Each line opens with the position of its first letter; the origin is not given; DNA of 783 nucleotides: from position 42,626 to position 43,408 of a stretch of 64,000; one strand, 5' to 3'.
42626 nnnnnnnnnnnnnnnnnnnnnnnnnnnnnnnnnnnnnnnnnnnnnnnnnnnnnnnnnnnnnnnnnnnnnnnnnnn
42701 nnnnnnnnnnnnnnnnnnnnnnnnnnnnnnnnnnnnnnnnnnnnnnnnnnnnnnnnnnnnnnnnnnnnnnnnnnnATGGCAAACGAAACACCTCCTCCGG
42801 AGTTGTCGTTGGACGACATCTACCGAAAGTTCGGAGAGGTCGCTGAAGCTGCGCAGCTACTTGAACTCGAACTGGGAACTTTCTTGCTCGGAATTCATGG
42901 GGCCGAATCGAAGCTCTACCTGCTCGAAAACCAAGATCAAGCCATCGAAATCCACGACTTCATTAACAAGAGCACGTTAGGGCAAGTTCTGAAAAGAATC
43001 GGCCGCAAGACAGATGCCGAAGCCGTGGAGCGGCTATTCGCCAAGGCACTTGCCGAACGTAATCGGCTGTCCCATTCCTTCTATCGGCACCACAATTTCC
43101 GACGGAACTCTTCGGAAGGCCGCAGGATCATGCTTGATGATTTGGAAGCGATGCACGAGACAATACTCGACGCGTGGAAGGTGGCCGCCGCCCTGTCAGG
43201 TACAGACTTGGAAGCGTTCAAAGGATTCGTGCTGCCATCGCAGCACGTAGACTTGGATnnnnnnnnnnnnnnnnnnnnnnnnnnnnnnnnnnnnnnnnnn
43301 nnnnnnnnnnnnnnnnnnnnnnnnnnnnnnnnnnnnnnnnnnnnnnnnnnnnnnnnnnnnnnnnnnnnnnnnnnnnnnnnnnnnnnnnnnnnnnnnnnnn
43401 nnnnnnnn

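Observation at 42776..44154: Tandem paralogous HEPN-like proteins (E-R-N-x-L-S-H) bracketing a small ORF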

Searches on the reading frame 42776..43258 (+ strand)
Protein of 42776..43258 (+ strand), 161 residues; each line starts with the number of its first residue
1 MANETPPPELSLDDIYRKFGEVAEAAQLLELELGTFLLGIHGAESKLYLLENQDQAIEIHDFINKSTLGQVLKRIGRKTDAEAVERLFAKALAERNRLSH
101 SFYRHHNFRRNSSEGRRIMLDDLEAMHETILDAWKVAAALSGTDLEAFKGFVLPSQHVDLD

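Call 7: search_protein_families(library=pfam, proteins=[window:42776-43258:+], max_evalue=1)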
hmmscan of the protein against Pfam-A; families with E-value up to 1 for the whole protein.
window:42776-43258:+ (161 aa): 2 families
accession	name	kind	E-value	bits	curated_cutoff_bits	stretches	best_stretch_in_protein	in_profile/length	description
PF13176.12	TPR_7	-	0.037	14.6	27.9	1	11-33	4-26/36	Tetratricopeptide repeat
PF17840.6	Tugs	-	0.37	11.4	27.7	0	67-90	3-26/47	Tethering Ubl4a to BAGS domain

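Call 8: search_protein_families(library=ncbifam, proteins=[window:42776-43258:+], max_evalue=1)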
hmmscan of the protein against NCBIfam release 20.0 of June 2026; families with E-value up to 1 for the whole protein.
window:42776-43258:+ (161 aa): 0 families

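Call 9: search_protein_families(library=padloc, proteins=[window:42776-43258:+], max_evalue=1)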
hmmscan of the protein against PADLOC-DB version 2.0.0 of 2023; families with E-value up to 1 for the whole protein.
window:42776-43258:+ (161 aa): 0 families

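Call 10: find_homologous_proteins(query=window:42776-43258:+)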
Query window:42776-43258:+ (161 aa): 819 proteins with E <= 0.001 among 1762 candidates; the best 120 are listed.
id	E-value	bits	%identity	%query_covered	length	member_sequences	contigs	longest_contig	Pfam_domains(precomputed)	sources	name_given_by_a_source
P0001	3.1e-99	347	100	100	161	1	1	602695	-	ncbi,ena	-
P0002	5.4e-66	239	73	100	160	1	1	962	-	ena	-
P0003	9.3e-53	196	65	93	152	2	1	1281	-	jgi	jgi:hypothetical protein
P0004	5.4e-52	194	64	94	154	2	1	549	-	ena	-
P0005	2.1e-51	192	61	94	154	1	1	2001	-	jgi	jgi:hypothetical protein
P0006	2.2e-50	189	63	94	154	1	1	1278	-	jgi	-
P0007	5.3e-49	184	62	94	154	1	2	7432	-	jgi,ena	jgi:hypothetical protein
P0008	7.5e-49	184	63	94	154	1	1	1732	-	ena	-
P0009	1.7e-48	183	61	94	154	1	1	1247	-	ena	-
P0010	2.2e-48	182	48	88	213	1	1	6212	-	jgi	jgi:hypothetical protein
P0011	5.2e-48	181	64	93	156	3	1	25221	-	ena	-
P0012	6.5e-48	181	62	93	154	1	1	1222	-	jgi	-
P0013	7.3e-48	181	62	94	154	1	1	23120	-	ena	-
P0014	1.7e-47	179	59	94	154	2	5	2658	-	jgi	jgi:hypothetical protein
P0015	2.5e-47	179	62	94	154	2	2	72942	-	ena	-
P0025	4.1e-45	172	60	94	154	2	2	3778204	-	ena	-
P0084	7.6e-41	158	54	93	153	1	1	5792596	-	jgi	jgi:hypothetical protein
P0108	2.4e-40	156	52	92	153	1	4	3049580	-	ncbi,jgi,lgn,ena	jgi:hypothetical protein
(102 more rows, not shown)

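Call 16: search_solved_structures(query=A1, max_evalue=10, show_alignments=2)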
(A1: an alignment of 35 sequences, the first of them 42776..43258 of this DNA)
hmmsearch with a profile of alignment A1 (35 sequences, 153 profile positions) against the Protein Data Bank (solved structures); distinct sequences matched with E-value up to 10: 0.

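Call 19: find_encoding_contigs(protein=P0084, flank=6000, max_places=3)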
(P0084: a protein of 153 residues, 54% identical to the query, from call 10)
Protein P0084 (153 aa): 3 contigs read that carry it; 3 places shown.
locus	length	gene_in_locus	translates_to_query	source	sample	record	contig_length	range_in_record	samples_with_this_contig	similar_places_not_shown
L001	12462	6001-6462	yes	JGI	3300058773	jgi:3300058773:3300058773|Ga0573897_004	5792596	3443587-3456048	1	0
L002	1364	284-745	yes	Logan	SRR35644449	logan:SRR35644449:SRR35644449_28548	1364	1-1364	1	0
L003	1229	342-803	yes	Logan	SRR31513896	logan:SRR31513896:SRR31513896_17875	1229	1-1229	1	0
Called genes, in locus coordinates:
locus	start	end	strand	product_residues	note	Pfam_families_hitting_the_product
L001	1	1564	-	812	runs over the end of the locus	PF27097:VirB4_TrbE_N, PF03135:CagE_TrbE_VirB (weak), PF19044:P-loop_TraG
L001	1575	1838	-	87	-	PF05101:VirB3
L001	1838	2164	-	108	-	PF04956:TrbC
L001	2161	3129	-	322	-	PF00437:T2SSE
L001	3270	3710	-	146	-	-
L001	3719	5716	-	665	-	PF02534:T4SS-DNA_transf, PF10412:TrwB_AAD_bind, PF12696:TraG-D_C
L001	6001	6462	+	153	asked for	-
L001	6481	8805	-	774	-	PF03432:Relaxase (weak), PF11843:DUF3363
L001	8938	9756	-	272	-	PF01464:SLT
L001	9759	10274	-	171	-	PF10502:Peptidase_S26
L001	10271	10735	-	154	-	PF11000:DUF2840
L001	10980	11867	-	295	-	PF10134:RPA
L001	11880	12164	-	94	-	PF12728:HTH_17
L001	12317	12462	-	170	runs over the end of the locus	PF22792:DUF7012 (weak), PF10074:RovC_DNA-bd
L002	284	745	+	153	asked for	-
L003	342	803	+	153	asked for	-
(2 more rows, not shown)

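Call 21: find_encoding_contigs(protein=P0108, flank=5000, max_places=4)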
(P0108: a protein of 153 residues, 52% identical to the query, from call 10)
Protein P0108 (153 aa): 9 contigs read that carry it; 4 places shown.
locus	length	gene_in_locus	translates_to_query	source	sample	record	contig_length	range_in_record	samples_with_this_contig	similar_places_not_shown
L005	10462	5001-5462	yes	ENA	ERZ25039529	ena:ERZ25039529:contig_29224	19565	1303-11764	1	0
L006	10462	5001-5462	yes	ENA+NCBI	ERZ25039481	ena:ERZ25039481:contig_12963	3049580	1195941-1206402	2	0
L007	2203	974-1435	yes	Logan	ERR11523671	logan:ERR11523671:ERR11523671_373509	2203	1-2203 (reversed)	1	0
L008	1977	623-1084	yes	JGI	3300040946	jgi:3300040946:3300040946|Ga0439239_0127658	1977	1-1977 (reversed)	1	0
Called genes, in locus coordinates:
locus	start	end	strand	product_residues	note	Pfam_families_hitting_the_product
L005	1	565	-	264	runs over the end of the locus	-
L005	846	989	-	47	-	-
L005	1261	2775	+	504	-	-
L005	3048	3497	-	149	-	-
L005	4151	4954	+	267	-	PF09509:Hypoth_Ymh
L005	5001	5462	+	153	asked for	-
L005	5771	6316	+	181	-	-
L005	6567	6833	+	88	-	-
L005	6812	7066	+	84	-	PF08878:HamA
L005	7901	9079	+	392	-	PF00270:DEAD, PF04851:ResIII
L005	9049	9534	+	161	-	-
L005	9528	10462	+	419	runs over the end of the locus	-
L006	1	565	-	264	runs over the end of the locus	-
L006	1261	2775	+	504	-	-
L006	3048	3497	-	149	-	-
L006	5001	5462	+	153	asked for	-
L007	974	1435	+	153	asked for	-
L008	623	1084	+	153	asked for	-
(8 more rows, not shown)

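Call 23: find_encoding_contigs(protein=P0025, flank=5000, max_places=3)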
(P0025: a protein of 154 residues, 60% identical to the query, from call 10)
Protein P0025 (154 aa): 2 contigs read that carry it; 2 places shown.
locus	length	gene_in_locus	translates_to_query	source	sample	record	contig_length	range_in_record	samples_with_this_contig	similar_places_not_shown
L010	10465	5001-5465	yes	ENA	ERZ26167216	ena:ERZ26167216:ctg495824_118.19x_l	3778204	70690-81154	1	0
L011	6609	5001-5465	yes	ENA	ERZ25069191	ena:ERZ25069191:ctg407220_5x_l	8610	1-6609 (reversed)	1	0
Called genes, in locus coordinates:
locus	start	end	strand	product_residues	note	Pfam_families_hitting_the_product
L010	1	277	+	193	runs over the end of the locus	-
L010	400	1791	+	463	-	PF00120:Gln-synt_C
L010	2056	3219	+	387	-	PF00067:p450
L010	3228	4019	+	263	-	PF06314:ADC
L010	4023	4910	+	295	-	PF02900:LigB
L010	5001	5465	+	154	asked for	-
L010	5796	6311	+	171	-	PF01381:HTH_3, PF13560:HTH_31 (weak), PF00356:LacI (weak)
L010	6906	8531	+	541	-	PF01425:Amidase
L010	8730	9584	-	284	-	PF00892:EamA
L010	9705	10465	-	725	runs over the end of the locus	PF02897:Peptidase_S9_N, PF00326:Peptidase_S9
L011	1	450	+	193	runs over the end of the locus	-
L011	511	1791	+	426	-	PF00120:Gln-synt_C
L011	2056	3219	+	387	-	PF00067:p450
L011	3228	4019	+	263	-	PF06314:ADC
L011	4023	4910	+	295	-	PF02900:LigB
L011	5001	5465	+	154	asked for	-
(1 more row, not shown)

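Call 24: predict_structure(alignment_id=A1)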
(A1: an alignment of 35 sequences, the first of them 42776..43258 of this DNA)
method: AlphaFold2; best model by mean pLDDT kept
length: 161 residues; sequences in the alignment: 35
mean_pLDDT: 75.4   pTM: 0.66
mean pLDDT of the five models: 75.4, 74.4, 73.7, 72.3, 71.7
residues with pLDDT >= 90: 45; 70-90: 48; 50-70: 60; < 50: 8
segments of 3 or more residues with pLDDT < 50: 150-155
pLDDT, mean of each block of 10 residues (from residue 1): 70 94 91 76 65 62 58 55 84 92 84 92 96 84 56 49 53
secondary structure, 60 per line:
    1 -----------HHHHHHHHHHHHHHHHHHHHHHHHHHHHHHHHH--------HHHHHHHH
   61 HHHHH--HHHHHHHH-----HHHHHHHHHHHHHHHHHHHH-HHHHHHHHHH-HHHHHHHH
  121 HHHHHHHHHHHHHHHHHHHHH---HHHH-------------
elements in order: H12-44 H53-65 H68-75 H81-100 H102-111 H113-141 H145-148

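Call 28: search_protein_families(library=pfam, alignment_id=A1, max_evalue=10)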
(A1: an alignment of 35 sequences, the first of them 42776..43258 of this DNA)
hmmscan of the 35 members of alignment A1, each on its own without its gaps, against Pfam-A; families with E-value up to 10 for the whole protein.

A. member 1, window:42776-43258:+ (161 aa): 2 families
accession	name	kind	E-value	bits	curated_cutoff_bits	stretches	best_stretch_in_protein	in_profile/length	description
PF13176.12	TPR_7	-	0.037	14.6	27.9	1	11-33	4-26/36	Tetratricopeptide repeat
PF17840.6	Tugs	-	0.37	11.4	27.7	0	67-90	3-26/47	Tethering Ubl4a to BAGS domain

B. families by the number of members that match (of 35 scanned): 32 families (the first 25 are shown)
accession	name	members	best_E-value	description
PF13176.12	TPR_7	29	0.0015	Tetratricopeptide repeat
PF20253.3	DUF6604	3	0.0079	Family of unknown function (DUF6604)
PF13174.12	TPR_6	2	0.031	Tetratricopeptide repeat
PF13428.12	TPR_14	2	0.087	Tetratricopeptide repeat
PF10474.15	Syndetin_C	2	0.11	Syndetin, C-terminal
PF19976.4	GAAD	2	0.14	GTPase-associated adaptor domain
PF06418.20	CTP_synth_N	1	0.0011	CTP synthase N-terminus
PF25325.1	EF-hand_EFHB_C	1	0.026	EFHB C-terminal EF-hand domain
PF14023.12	Bestrophin-like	1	0.034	Bestrophin-like domain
PF00113.28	Enolase_C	1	0.035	Enolase, C-terminal TIM barrel domain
PF25170.1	TPR_WDR35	1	0.042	WD repeat-containing protein 35, TPR repeats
PF13191.12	AAA_16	1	0.067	AAA ATPase domain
PF18735.6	HEPN_RiboL-PSP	1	0.07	RiboL-PSP-HEPN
PF08558.16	TRF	1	0.089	Telomere repeat binding factor (TRF)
PF15185.11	BMF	1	0.09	Bcl-2-modifying factor, apoptosis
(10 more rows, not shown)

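Call 42: find_encoding_contigs(protein=P0001, flank=10000, max_places=3)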
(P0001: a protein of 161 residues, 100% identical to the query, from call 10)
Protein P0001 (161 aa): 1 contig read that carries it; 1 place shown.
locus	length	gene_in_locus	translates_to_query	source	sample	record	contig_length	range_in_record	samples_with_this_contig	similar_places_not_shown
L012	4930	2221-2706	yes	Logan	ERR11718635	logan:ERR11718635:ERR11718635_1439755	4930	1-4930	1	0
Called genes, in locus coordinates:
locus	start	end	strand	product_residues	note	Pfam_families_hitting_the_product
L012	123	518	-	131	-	-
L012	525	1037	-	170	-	-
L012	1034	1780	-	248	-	-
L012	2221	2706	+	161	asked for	-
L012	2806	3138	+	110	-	-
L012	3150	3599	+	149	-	-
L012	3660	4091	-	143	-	PF04434:SWIM (faint)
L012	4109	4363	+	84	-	-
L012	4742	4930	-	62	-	?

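Call 43: search_protein_representatives(alignment_id=A1)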
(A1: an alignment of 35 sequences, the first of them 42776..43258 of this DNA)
Query: 35 sequences, 153 profile positions. Proteins with E-value up to 0.001 (for the whole library): 1282; up to 1e-10: 312; up to 1e-30: 58. The best 150 are listed.
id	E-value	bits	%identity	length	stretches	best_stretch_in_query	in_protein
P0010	3.2e-78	277.2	-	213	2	12-153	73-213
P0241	2.2e-62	225.8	-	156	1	2-153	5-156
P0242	6.3e-61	221.1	-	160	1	1-153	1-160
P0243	8.2e-56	204.5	-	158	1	2-152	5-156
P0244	1.6e-53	197.0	-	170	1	1-144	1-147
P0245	7.8e-53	194.8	-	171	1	1-144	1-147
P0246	1.4e-52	194.0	-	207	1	2-151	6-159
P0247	8.7e-50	184.9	-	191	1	1-153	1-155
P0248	1.7e-49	184.0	-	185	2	1-142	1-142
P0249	2.2e-49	183.6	-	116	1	39-153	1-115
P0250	2.7e-49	183.3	-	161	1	3-151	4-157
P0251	1.9e-48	180.5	-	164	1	1-144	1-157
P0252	2.8e-48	180.0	-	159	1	1-152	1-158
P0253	1.3e-47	177.8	-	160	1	1-144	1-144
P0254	3.3e-47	176.5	-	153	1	1-153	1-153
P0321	1.6e-25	106.1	-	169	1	3-132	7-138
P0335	4.4e-23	98.2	-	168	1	5-123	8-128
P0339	2.5e-22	95.7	-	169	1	3-126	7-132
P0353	8.7e-22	94.0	-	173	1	3-128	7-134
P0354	8.9e-22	93.9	-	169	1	3-131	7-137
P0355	1.0e-21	93.8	-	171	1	2-129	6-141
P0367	9.7e-21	90.6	-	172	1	4-130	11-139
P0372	2.7e-20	89.1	-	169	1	3-136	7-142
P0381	1.4e-19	86.8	-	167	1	5-134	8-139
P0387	3.4e-19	85.5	-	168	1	3-126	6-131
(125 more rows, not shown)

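Call 46: search_protein_families(library=pfam, alignment_id=A3, max_evalue=10)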
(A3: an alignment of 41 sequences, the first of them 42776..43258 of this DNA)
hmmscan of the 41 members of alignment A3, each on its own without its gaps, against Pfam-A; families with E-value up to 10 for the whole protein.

A. member 1, window:42776-43258:+ (161 aa): 2 families
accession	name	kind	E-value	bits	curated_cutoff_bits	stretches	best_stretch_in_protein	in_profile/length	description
PF13176.12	TPR_7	-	0.037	14.6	27.9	1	11-33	4-26/36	Tetratricopeptide repeat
PF17840.6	Tugs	-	0.37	11.4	27.7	0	67-90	3-26/47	Tethering Ubl4a to BAGS domain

B. families by the number of members that match (of 41 scanned): 44 families (the first 25 are shown)
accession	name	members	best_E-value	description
PF13176.12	TPR_7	4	0.0089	Tetratricopeptide repeat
PF18739.6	HEPN_Apea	4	0.012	Apea-like HEPN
PF18735.6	HEPN_RiboL-PSP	3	0.0025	RiboL-PSP-HEPN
PF18730.6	HEPN_Cthe2314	3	0.014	Cthe_2314-like HEPN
PF24225.1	DUF7441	2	0.0084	Domain of unknown function (DUF7441)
PF13643.11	DUF4145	2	0.038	Domain of unknown function (DUF4145)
PF04409.17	DUF530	1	0.0011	Protein of unknown function (DUF530)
PF18737.6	HEPN_MAE_28990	1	0.015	MAE_28990/MAE_18760-like HEPN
PF18293.6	Caprin-1_dimer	1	0.028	Caprin-1 dimerization domain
PF01936.24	NYN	1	0.032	NYN domain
PF21433.2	M3K_C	1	0.041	Mevalonate-3-kinase, C-terminal domain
PF01099.22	Uteroglobin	1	0.044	Uteroglobin family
PF00619.27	CARD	1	0.05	Caspase recruitment domain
PF13601.12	HTH_34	1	0.051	Winged helix DNA-binding domain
PF17321.7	Vac17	1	0.052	Vacuole-related protein 17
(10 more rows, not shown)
